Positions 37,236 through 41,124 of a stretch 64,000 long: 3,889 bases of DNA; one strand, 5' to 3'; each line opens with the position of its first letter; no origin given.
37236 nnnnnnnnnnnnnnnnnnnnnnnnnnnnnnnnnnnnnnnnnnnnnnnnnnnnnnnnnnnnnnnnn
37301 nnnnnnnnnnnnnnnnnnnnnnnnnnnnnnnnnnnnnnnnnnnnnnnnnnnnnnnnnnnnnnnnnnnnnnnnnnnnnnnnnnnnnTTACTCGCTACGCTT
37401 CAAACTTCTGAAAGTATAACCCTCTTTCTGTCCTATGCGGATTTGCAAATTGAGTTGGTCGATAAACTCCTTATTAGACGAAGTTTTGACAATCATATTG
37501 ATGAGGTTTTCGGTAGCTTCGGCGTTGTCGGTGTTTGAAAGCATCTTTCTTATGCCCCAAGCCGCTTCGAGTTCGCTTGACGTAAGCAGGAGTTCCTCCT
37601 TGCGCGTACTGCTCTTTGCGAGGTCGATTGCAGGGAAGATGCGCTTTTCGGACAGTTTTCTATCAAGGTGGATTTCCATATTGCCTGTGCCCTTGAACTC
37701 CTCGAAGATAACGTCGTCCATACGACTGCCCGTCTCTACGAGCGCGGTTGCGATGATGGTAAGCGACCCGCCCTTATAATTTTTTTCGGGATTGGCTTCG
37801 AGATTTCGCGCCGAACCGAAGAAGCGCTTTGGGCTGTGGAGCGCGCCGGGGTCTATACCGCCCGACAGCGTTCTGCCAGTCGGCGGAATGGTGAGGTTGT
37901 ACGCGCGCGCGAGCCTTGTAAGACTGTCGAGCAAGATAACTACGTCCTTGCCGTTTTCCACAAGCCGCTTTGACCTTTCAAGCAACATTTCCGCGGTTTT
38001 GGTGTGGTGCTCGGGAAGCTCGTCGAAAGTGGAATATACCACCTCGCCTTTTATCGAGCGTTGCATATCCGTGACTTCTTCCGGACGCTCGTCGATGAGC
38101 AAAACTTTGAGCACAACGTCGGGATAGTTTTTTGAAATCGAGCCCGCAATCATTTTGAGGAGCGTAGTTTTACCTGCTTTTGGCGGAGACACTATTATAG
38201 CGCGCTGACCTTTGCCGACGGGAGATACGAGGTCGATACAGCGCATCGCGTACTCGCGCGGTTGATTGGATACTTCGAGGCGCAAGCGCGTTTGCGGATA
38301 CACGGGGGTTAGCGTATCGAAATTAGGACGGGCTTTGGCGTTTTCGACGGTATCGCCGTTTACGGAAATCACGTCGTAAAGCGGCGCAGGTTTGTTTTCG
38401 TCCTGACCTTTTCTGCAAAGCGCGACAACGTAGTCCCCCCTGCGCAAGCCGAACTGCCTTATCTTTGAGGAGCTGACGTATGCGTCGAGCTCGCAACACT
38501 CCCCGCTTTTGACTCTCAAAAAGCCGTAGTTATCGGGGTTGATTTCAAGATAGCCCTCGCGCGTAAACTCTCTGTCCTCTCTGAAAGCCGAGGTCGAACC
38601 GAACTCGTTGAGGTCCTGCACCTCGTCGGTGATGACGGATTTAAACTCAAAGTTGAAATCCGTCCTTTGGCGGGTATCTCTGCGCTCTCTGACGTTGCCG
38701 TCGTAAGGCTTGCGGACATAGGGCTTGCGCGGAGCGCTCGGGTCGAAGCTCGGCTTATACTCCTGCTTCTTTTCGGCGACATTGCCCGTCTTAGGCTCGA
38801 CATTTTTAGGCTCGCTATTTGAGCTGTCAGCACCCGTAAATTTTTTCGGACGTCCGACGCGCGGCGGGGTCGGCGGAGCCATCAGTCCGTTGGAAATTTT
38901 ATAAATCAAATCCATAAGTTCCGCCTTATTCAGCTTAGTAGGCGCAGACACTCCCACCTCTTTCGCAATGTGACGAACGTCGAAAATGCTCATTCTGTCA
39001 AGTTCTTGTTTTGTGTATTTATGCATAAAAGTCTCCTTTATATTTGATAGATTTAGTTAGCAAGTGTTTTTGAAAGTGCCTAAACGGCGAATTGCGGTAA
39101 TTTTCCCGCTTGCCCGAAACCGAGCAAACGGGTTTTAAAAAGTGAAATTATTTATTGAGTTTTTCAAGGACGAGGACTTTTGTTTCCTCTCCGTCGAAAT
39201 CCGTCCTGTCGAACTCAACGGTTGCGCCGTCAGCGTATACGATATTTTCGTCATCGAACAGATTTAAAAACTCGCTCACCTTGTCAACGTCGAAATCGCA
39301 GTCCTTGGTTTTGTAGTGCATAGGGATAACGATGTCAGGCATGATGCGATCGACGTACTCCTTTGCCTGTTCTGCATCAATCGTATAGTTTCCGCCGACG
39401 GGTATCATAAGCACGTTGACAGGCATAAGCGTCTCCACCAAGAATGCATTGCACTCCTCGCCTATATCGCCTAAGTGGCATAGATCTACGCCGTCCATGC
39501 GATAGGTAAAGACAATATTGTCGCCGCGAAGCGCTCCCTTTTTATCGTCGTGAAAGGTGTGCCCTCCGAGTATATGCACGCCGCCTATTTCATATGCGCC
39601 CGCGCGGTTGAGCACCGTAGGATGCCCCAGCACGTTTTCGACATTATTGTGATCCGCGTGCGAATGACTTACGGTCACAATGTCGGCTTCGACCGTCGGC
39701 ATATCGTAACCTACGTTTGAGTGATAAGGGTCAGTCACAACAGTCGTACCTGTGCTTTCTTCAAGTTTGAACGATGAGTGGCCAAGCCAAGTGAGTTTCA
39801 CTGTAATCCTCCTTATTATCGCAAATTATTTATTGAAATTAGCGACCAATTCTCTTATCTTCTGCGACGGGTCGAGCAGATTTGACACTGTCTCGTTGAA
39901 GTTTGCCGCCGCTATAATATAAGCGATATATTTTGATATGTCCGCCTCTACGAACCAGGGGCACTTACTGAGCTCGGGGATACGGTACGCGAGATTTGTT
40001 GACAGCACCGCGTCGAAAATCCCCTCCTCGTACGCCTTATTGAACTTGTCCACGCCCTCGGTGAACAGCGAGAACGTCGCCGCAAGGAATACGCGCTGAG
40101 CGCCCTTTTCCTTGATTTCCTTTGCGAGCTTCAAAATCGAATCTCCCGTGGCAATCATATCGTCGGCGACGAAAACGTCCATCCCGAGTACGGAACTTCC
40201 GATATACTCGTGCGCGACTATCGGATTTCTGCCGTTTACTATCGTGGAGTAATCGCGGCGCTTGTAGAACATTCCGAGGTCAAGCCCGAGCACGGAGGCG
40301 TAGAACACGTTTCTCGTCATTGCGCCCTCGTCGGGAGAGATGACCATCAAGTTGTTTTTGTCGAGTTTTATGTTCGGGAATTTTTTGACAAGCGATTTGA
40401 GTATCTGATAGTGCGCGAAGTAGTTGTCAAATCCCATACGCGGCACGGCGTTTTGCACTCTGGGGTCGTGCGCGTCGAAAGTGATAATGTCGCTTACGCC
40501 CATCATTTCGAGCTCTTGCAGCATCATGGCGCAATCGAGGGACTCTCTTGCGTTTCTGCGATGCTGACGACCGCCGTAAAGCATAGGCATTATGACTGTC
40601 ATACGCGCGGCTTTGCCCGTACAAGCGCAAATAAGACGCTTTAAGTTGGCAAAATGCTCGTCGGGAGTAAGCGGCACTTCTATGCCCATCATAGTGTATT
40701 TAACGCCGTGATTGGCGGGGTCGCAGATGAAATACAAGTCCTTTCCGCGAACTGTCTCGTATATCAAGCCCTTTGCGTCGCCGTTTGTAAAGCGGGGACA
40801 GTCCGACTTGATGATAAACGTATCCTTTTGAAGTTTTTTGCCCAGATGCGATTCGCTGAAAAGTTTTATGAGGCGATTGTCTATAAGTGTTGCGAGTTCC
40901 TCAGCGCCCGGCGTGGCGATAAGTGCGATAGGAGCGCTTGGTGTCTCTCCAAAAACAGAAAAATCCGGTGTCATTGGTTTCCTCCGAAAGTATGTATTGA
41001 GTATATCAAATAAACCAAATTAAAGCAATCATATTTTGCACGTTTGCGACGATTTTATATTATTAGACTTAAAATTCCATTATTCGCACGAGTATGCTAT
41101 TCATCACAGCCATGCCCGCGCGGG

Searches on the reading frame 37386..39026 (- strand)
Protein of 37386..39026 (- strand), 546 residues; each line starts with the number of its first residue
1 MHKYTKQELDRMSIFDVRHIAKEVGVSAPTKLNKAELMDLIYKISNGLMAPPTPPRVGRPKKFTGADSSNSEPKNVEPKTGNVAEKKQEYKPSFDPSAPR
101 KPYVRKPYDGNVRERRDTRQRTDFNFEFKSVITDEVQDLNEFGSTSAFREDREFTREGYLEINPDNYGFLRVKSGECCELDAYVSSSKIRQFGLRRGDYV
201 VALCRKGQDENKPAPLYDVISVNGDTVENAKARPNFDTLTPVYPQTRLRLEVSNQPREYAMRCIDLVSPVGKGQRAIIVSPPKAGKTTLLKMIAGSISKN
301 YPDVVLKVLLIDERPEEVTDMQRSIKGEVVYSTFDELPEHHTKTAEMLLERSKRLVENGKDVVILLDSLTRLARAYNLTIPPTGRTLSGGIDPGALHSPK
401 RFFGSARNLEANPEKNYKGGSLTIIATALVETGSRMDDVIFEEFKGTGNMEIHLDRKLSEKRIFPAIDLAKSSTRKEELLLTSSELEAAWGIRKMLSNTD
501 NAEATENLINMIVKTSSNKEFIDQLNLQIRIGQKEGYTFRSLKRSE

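Call 13: search_protein_families(library=pfam, proteins=[window:37386-39026:-])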
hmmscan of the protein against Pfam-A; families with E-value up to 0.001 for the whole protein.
window:37386-39026:- (546 aa): 3 families
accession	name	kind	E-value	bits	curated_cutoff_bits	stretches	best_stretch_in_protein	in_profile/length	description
PF00006.31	ATP-synt_ab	-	9.4e-24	84.7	29.5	1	261-473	2-212/213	ATP synthase alpha/beta family, nucleotide-binding domain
PF07497.18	Rho_RNA_bind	-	1.3e-19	70.2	27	1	157-228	2-73/73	Rho termination factor, RNA-binding domain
PF07498.18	Rho_N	-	0.00039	20.8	24.9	0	8-43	1-36/43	Rho termination factor, N-terminal domain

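Call 15: find_homologous_proteins(query=window:37386-39026:-, max_evalue=1e-50)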
Query window:37386-39026:- (546 aa): 8000 proteins with E <= 1e-50 among 8000 candidates; the best 120 are listed.
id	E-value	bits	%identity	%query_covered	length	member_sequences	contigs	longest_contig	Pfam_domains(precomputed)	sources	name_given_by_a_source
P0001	0.0e+0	1221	100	100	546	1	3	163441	PF07497.19,PF00006.32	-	-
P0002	0.0e+0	1074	90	100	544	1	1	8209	PF07497.19,PF00006.32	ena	-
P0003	0.0e+0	1064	89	100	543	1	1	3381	PF07497.19,PF00006.32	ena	-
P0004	0.0e+0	1058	89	100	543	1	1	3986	PF07497.19,PF00006.32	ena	-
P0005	0.0e+0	1040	87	100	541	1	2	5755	PF07497.19,PF00006.32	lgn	-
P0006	0.0e+0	1019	83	100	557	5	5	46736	PF07497.19,PF00006.32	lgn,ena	-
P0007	1.0e-294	996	83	100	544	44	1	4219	PF07497.19,PF00006.32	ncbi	-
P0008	2.0e-294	995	80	100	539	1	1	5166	PF07497.19,PF00006.32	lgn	-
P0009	3.1e-293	991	83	100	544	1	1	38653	PF07497.19,PF00006.32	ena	-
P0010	1.8e-291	985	81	100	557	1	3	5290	PF07497.19,PF00006.32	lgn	-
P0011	6.1e-291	984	82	99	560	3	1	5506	PF07497.19,PF00006.32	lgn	-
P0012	1.6e-290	982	81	100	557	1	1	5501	PF07497.19,PF00006.32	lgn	-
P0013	7.2e-285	964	80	99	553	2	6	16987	PF07497.19,PF00006.32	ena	-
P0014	7.5e-285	964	81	99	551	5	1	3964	PF07497.19,PF00006.32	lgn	-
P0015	9.4e-278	940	79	99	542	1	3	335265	PF07497.19,PF00006.32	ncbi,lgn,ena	-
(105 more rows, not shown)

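Call 16: find_encoding_contigs(protein=P0001, flank=3000, max_places=4)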
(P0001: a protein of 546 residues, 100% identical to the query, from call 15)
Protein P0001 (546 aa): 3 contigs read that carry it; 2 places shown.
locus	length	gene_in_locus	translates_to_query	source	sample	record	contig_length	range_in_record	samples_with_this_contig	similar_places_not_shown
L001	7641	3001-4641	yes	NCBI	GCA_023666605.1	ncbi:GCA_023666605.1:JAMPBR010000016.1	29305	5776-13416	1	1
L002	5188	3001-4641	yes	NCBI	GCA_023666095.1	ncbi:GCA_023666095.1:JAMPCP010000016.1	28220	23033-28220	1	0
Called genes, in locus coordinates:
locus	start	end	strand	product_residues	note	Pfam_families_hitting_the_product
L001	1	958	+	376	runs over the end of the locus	PF04055:Radical_SAM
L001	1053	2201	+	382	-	PF13793:Pribosyltran_N, PF00156:Pribosyltran, PF14572:Pribosyl_synth (weak)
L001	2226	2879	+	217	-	PF13483:Lactamase_B_3, PF12706:Lactamase_B_2 (faint)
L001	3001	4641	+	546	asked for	PF07497:Rho_RNA_bind, PF00006:ATP-synt_ab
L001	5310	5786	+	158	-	-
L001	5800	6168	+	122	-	-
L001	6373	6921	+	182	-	-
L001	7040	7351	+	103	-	PF04993:TfoX_N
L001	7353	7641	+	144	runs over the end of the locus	-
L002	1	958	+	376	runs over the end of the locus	PF04055:Radical_SAM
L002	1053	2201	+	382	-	PF13793:Pribosyltran_N, PF00156:Pribosyltran, PF14572:Pribosyl_synth (weak)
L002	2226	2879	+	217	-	PF13483:Lactamase_B_3, PF12706:Lactamase_B_2 (faint)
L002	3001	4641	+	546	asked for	PF07497:Rho_RNA_bind, PF00006:ATP-synt_ab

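Call 17: find_encoding_contigs(protein=P0002, flank=3000, max_places=3)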
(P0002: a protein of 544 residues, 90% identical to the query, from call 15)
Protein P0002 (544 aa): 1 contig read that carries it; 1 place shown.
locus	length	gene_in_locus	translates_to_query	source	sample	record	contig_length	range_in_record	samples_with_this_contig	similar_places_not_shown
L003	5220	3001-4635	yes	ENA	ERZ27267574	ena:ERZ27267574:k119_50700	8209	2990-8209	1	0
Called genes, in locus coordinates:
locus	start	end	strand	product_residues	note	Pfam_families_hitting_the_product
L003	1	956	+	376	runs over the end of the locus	PF04055:Radical_SAM, PF06969:HemN_C (faint)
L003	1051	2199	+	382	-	PF13793:Pribosyltran_N, PF00156:Pribosyltran, PF14572:Pribosyl_synth (weak)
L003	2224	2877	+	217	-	PF13483:Lactamase_B_3, PF12706:Lactamase_B_2 (faint)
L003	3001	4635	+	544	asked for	PF07497:Rho_RNA_bind, PF00006:ATP-synt_ab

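Call 18: find_encoding_contigs(protein=P0006, flank=3000, max_places=5)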
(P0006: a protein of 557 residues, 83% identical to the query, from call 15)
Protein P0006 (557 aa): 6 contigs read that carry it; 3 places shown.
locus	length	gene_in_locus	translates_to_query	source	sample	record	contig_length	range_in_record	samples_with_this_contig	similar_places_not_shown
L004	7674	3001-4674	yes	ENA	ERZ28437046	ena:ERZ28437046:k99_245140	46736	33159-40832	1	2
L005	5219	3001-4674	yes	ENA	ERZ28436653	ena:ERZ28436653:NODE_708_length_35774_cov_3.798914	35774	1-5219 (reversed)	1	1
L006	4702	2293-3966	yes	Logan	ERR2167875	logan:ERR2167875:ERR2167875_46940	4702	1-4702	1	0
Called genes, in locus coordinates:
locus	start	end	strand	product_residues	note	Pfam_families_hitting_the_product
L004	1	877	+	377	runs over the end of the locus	PF04055:Radical_SAM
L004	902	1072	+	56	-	-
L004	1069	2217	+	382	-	PF13793:Pribosyltran_N, PF00156:Pribosyltran, PF14572:Pribosyl_synth (weak)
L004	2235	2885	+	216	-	PF13483:Lactamase_B_3, PF12706:Lactamase_B_2 (faint)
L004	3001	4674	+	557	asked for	PF07497:Rho_RNA_bind, PF00006:ATP-synt_ab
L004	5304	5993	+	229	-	-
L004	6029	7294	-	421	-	PF12728:HTH_17 (weak), PF00145:DNA_methylase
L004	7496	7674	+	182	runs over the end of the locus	PF04229:GrpB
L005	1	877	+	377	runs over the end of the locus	PF04055:Radical_SAM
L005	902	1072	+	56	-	-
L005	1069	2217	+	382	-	PF13793:Pribosyltran_N, PF00156:Pribosyltran, PF14572:Pribosyl_synth (weak)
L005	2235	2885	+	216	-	PF13483:Lactamase_B_3, PF12706:Lactamase_B_2 (faint)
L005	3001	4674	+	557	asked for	PF07497:Rho_RNA_bind, PF00006:ATP-synt_ab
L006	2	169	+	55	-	?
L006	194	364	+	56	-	-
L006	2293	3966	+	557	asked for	PF07497:Rho_RNA_bind, PF00006:ATP-synt_ab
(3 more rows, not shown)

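Call 21: find_encoding_contigs(protein=P0015, flank=3000, max_places=3)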
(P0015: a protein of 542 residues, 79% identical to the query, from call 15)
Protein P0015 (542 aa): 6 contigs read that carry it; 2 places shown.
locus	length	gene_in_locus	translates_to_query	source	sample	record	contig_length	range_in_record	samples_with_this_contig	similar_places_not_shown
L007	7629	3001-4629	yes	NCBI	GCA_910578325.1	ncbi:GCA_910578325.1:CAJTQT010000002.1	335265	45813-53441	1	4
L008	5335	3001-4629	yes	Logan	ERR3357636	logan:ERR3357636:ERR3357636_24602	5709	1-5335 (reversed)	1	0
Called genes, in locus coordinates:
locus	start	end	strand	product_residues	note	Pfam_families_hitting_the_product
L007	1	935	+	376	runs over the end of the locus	PF04055:Radical_SAM, PF06969:HemN_C (weak)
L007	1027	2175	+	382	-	PF13793:Pribosyltran_N, PF00156:Pribosyltran, PF14572:Pribosyl_synth (weak)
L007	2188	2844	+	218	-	PF13483:Lactamase_B_3, PF12706:Lactamase_B_2 (weak)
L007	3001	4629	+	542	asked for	PF07497:Rho_RNA_bind, PF00006:ATP-synt_ab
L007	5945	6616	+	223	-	PF00072:Response_reg, PF00486:Trans_reg_C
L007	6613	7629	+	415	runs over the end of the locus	PF00512:HisKA, PF02518:HATPase_c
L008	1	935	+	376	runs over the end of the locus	PF04055:Radical_SAM, PF06969:HemN_C (weak)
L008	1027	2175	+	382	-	PF13793:Pribosyltran_N, PF00156:Pribosyltran, PF14572:Pribosyl_synth (weak)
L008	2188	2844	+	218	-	PF13483:Lactamase_B_3, PF12706:Lactamase_B_2 (weak)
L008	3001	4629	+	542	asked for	PF07497:Rho_RNA_bind, PF00006:ATP-synt_ab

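Call 22: find_encoding_contigs(protein=P0009, flank=3000, max_places=2)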
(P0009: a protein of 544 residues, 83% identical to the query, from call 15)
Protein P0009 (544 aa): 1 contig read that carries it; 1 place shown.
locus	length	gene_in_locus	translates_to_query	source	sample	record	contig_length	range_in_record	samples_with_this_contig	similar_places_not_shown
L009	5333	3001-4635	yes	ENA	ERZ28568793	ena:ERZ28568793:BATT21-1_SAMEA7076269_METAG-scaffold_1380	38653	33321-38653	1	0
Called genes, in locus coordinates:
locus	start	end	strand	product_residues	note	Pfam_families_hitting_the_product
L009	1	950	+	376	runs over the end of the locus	PF04055:Radical_SAM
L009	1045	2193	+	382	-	PF13793:Pribosyltran_N, PF00156:Pribosyltran, PF14572:Pribosyl_synth (weak)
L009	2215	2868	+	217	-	PF13483:Lactamase_B_3, PF12706:Lactamase_B_2 (faint)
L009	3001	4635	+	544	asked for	PF07497:Rho_RNA_bind, PF00006:ATP-synt_ab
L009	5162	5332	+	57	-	?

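Call 23: find_encoding_contigs(protein=P0013, flank=3000, max_places=3)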
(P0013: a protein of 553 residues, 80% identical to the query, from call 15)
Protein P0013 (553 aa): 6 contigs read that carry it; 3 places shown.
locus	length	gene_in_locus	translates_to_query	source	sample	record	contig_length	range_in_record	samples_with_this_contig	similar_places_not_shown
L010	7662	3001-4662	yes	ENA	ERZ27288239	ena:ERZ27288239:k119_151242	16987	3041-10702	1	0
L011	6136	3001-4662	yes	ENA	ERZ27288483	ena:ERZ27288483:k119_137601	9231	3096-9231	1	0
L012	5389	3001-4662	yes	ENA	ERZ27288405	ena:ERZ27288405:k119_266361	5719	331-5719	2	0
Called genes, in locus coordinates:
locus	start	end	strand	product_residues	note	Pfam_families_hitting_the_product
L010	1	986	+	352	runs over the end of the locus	PF04055:Radical_SAM, PF06969:HemN_C (faint)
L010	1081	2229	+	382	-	PF13793:Pribosyltran_N, PF00156:Pribosyltran, PF14572:Pribosyl_synth (weak)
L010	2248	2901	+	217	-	PF13483:Lactamase_B_3, PF12706:Lactamase_B_2 (faint)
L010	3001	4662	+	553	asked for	PF07497:Rho_RNA_bind, PF00006:ATP-synt_ab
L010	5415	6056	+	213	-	PF00132:Hexapep, PF14602:Hexapep_2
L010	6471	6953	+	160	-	-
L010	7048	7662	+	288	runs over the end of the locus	-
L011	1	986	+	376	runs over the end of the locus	PF04055:Radical_SAM, PF06969:HemN_C (faint)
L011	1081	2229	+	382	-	PF13793:Pribosyltran_N, PF00156:Pribosyltran, PF14572:Pribosyl_synth (weak)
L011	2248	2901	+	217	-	PF13483:Lactamase_B_3, PF12706:Lactamase_B_2 (faint)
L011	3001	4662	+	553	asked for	PF07497:Rho_RNA_bind, PF00006:ATP-synt_ab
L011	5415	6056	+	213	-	PF00132:Hexapep, PF14602:Hexapep_2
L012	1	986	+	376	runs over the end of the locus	PF04055:Radical_SAM, PF06969:HemN_C (faint)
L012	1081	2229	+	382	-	PF13793:Pribosyltran_N, PF00156:Pribosyltran, PF14572:Pribosyl_synth (weak)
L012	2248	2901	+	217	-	PF13483:Lactamase_B_3, PF12706:Lactamase_B_2 (faint)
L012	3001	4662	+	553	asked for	PF07497:Rho_RNA_bind, PF00006:ATP-synt_ab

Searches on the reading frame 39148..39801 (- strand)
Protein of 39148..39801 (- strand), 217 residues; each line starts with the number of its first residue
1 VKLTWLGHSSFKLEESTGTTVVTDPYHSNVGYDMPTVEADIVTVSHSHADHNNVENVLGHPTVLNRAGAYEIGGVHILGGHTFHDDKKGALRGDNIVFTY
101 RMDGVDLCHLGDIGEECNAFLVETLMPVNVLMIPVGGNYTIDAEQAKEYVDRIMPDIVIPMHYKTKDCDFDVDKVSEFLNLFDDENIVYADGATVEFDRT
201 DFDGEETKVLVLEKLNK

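Call 13: search_protein_families(library=pfam, proteins=[window:39148-39801:-])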
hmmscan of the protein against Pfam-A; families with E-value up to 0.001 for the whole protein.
window:39148-39801:- (217 aa): 2 families
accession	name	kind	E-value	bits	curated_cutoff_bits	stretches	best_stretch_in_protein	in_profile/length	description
PF13483.12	Lactamase_B_3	-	1.7e-52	178.1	24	1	2-162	1-160/160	Beta-lactamase superfamily domain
PF12706.13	Lactamase_B_2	-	4.8e-06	26.7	27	1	81-163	111-200/200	Beta-lactamase superfamily domain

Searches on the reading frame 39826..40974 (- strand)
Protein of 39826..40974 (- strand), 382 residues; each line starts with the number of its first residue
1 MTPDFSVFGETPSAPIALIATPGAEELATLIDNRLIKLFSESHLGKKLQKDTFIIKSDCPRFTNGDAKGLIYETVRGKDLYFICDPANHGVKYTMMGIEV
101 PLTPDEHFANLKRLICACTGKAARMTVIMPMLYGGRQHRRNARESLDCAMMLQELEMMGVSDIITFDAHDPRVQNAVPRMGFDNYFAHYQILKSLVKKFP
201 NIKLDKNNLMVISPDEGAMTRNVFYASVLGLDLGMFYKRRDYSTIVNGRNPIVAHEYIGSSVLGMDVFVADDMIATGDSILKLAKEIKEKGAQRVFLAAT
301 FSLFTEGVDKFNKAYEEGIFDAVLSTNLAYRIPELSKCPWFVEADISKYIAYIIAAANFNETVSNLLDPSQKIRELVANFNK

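Call 13: search_protein_families(library=pfam, proteins=[window:39826-40974:-])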
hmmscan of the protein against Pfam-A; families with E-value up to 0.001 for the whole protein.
window:39826-40974:- (382 aa): 3 families
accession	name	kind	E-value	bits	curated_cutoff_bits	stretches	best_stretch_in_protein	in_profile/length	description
PF13793.12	Pribosyltran_N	-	3.3e-14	53.2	25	1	18-159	3-117/117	N-terminal domain of ribose phosphate pyrophosphokinase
PF00156.33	Pribosyltran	-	3.8e-11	43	26.3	1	200-301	20-124/158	Phosphoribosyl transferase domain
PF14572.12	Pribosyl_synth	-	2.5e-06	28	27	1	262-366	81-182/184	Phosphoribosyl synthetase-associated domain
